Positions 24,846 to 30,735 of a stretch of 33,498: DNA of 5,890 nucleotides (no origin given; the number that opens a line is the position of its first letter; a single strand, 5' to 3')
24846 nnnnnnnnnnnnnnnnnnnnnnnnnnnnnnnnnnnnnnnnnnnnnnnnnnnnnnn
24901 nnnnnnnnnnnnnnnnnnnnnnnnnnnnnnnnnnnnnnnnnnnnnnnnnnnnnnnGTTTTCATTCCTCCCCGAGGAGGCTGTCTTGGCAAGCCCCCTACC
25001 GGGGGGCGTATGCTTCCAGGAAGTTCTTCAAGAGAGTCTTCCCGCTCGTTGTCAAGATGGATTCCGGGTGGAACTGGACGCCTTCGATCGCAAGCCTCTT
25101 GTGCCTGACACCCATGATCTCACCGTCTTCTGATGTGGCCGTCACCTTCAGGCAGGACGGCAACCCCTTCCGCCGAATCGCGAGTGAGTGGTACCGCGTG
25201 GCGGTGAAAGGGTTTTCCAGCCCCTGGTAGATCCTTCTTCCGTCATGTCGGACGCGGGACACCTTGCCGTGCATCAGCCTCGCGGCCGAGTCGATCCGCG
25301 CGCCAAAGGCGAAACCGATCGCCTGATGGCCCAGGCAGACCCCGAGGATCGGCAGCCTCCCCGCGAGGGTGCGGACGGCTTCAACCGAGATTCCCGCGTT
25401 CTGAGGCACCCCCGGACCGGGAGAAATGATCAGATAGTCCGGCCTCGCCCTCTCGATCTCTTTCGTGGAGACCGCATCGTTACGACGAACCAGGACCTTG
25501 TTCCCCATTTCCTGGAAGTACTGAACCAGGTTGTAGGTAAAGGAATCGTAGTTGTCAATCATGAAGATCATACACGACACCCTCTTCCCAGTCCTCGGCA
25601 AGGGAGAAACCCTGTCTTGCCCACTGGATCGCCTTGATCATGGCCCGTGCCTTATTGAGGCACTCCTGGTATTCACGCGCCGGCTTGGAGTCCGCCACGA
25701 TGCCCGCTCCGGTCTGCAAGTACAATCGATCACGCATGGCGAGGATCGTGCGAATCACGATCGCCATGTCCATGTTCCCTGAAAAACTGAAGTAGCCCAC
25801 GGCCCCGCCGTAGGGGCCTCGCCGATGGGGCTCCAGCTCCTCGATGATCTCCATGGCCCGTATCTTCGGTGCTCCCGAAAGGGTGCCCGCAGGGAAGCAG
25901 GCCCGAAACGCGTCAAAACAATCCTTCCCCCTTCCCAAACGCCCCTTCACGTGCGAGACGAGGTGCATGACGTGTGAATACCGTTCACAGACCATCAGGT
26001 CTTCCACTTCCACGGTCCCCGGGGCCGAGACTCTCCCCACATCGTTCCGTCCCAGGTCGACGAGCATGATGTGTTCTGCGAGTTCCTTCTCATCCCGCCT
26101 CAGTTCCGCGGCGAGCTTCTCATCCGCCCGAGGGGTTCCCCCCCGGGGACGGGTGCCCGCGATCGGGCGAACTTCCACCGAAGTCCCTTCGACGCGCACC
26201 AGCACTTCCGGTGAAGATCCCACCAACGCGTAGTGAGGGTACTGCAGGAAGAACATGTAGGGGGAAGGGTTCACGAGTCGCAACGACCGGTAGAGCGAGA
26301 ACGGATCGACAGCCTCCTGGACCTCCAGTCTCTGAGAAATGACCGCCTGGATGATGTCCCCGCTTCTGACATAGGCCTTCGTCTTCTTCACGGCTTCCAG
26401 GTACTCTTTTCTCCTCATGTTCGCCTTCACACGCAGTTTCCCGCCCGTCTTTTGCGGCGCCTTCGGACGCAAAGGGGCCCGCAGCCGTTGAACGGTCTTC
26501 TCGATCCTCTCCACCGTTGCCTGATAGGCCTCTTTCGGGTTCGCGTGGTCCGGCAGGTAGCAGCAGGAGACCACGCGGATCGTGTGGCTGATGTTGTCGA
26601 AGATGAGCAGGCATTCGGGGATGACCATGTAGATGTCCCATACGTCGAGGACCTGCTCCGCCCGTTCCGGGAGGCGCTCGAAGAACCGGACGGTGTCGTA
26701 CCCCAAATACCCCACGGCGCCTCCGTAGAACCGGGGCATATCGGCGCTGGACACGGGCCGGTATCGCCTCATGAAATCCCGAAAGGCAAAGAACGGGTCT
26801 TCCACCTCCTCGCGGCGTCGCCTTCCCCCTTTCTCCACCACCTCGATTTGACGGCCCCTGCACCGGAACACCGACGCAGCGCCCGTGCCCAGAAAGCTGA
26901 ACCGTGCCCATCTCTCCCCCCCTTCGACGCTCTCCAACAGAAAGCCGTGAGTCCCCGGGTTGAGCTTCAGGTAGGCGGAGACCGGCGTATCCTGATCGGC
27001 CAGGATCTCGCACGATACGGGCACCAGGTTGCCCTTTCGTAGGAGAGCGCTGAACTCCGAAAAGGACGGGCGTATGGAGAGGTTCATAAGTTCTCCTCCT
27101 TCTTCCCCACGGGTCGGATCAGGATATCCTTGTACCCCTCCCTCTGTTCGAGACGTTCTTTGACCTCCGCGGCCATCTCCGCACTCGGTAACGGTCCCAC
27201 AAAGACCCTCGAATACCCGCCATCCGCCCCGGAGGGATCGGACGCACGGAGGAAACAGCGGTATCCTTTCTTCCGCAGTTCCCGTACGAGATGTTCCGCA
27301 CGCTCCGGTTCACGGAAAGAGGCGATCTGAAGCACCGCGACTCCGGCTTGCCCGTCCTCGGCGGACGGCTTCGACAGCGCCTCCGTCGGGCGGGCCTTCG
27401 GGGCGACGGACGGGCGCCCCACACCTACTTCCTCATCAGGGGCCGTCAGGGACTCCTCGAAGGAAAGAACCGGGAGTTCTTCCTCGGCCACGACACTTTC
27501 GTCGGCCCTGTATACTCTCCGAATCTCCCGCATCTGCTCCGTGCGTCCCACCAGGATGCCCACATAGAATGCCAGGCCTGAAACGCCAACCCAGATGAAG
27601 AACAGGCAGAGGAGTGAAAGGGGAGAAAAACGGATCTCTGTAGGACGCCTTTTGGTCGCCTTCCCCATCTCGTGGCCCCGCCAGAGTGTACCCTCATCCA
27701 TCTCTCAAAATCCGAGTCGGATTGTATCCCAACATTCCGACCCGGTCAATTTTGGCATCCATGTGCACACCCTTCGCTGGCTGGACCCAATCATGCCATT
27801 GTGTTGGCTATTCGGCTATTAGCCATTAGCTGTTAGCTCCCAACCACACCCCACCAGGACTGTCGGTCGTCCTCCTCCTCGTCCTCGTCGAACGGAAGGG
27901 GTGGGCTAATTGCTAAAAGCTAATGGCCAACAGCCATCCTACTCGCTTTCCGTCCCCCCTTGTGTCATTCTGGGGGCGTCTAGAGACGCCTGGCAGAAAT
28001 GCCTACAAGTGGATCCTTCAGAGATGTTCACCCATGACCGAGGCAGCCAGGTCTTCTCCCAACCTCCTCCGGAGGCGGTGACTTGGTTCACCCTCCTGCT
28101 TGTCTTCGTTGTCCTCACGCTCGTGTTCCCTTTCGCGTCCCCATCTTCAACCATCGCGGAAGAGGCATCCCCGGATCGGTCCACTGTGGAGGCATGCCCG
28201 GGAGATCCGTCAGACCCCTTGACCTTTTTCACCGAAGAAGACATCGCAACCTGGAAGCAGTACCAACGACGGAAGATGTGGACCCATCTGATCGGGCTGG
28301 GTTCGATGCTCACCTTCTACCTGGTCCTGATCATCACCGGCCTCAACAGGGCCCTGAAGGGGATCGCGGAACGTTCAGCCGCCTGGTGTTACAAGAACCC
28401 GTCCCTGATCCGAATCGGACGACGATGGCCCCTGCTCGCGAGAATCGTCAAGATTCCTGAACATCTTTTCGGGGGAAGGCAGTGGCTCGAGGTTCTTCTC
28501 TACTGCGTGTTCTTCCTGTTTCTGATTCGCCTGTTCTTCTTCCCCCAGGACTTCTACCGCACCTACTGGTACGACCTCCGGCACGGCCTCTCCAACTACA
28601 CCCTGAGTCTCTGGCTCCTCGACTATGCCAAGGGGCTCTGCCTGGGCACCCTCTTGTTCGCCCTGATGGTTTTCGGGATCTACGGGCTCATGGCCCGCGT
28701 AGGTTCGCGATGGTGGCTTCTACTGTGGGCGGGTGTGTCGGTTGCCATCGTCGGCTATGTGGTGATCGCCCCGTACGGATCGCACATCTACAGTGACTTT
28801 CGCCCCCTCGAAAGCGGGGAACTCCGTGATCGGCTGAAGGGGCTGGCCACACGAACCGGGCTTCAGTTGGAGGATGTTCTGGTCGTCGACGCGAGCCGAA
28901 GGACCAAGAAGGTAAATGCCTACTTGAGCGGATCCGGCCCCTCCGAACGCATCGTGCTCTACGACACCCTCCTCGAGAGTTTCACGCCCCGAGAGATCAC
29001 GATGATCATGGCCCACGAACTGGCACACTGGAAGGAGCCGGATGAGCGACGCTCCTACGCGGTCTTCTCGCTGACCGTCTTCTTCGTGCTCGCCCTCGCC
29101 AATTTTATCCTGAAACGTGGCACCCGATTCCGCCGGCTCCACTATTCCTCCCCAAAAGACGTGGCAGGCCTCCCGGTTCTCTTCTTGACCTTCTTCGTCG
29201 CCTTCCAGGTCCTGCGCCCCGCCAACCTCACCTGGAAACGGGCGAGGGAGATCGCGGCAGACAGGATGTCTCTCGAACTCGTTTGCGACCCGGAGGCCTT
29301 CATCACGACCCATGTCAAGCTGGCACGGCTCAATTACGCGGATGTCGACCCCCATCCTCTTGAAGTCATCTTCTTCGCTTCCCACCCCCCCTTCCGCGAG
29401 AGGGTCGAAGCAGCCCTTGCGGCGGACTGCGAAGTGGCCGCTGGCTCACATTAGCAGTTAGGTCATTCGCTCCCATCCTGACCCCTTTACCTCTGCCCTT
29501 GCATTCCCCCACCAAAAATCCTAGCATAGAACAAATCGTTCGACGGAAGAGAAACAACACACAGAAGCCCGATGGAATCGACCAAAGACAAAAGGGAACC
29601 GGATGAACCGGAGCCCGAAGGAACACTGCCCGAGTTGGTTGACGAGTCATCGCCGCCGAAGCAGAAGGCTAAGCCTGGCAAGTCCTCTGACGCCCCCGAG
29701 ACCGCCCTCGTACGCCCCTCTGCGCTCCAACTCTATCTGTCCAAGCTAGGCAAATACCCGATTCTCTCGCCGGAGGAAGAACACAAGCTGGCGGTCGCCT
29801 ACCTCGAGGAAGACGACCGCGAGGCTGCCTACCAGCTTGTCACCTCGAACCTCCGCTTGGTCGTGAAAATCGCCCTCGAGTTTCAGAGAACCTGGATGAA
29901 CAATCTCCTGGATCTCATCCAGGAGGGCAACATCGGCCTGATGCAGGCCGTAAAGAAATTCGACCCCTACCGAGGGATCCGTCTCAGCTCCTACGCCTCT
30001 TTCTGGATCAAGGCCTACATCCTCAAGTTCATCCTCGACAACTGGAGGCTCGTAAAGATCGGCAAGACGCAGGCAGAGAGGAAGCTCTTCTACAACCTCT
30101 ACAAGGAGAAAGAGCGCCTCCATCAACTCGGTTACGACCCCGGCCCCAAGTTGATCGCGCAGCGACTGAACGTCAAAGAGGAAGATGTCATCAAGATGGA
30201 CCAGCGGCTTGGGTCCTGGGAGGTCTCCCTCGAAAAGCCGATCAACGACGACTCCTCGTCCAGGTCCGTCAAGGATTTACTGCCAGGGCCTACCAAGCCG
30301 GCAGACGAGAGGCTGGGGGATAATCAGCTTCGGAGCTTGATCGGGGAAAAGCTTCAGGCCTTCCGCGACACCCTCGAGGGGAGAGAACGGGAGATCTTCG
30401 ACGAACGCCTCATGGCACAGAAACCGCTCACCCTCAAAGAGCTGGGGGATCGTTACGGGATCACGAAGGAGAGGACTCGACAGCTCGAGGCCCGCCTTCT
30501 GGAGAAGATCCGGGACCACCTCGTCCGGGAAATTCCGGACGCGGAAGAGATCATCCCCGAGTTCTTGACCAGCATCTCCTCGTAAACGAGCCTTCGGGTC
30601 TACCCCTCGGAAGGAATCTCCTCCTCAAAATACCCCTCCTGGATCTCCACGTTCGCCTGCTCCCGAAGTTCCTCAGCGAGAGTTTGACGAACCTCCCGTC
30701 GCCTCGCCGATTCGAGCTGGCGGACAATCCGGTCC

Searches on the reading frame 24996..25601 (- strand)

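Call 51: search_protein_families(library=pfam, proteins=[window:24996-25601:-])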
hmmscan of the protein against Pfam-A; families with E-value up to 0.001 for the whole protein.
window:24996-25601:- (201 aa): 2 families
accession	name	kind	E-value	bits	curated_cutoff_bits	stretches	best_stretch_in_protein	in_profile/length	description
PF00117.34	GATase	-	2.2e-58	197.5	22.8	1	14-195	2-187/190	Glutamine amidotransferase class-I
PF07722.19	Peptidase_C26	-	4.6e-10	40.1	20.5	1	78-180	101-219/219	Peptidase C26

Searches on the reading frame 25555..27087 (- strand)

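Call 5: search_protein_families(library=pfam, proteins=[window:25555-27087:-])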
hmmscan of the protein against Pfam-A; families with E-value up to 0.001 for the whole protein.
window:25555-27087:- (510 aa): 2 families
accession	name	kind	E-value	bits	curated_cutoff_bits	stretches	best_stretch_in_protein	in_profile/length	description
PF00425.24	Chorismate_bind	-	3.2e-93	312.4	27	1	226-479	2-257/257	chorismate binding enzyme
PF04715.19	Anth_synt_I_N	-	4.6e-35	121.3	23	1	31-170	1-138/140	Anthranilate synthase component I, N terminal region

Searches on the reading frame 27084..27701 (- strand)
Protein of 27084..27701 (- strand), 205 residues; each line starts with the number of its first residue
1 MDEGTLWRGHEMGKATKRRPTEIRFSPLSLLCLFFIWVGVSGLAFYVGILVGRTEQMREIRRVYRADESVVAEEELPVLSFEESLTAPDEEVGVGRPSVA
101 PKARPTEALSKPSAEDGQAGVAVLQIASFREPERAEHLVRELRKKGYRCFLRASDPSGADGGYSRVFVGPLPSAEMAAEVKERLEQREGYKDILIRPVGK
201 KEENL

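Call 51: search_protein_families(library=pfam, proteins=[window:27084-27701:-])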
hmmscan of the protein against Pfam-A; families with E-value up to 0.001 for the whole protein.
window:27084-27701:- (205 aa): 1 family
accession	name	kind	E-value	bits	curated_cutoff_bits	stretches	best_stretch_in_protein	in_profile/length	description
PF05036.18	SPOR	-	6.8e-11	42.8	21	1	123-196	6-76/76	SPOR domain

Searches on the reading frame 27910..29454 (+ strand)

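Call 5: search_protein_families(library=pfam, proteins=[window:27910-29454:+])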
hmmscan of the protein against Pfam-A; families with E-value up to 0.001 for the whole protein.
window:27910-29454:+ (514 aa): 3 families
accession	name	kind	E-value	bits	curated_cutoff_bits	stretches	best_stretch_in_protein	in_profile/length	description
PF01435.24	Peptidase_M48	-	4.1e-30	105.4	20.3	1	299-503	1-183/186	Peptidase family M48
PF16491.10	Peptidase_M48_N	-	6.7e-18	65.6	27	1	106-289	18-171/179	CAAX prenyl protease N-terminal, five membrane helices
PF05569.17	Peptidase_M56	-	1.6e-05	24.7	31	1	270-390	103-220/296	BlaR1 peptidase M56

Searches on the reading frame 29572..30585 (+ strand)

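Call 51: search_protein_families(library=pfam, proteins=[window:29572-30585:+])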
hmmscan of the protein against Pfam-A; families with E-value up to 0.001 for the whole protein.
window:29572-30585:+ (337 aa): 3 families
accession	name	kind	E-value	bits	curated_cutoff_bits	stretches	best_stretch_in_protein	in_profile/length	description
PF04542.20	Sigma70_r2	-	7.8e-15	54.9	24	1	89-159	1-70/71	Sigma-70 region 2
PF04545.22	Sigma70_r4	-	3.7e-11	42.8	24.1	1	266-314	3-49/50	Sigma-70, region 4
PF00140.25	Sigma70_r1_2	-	1.2e-06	28.8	22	1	51-82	2-33/34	Sigma-70 factor, region 1.2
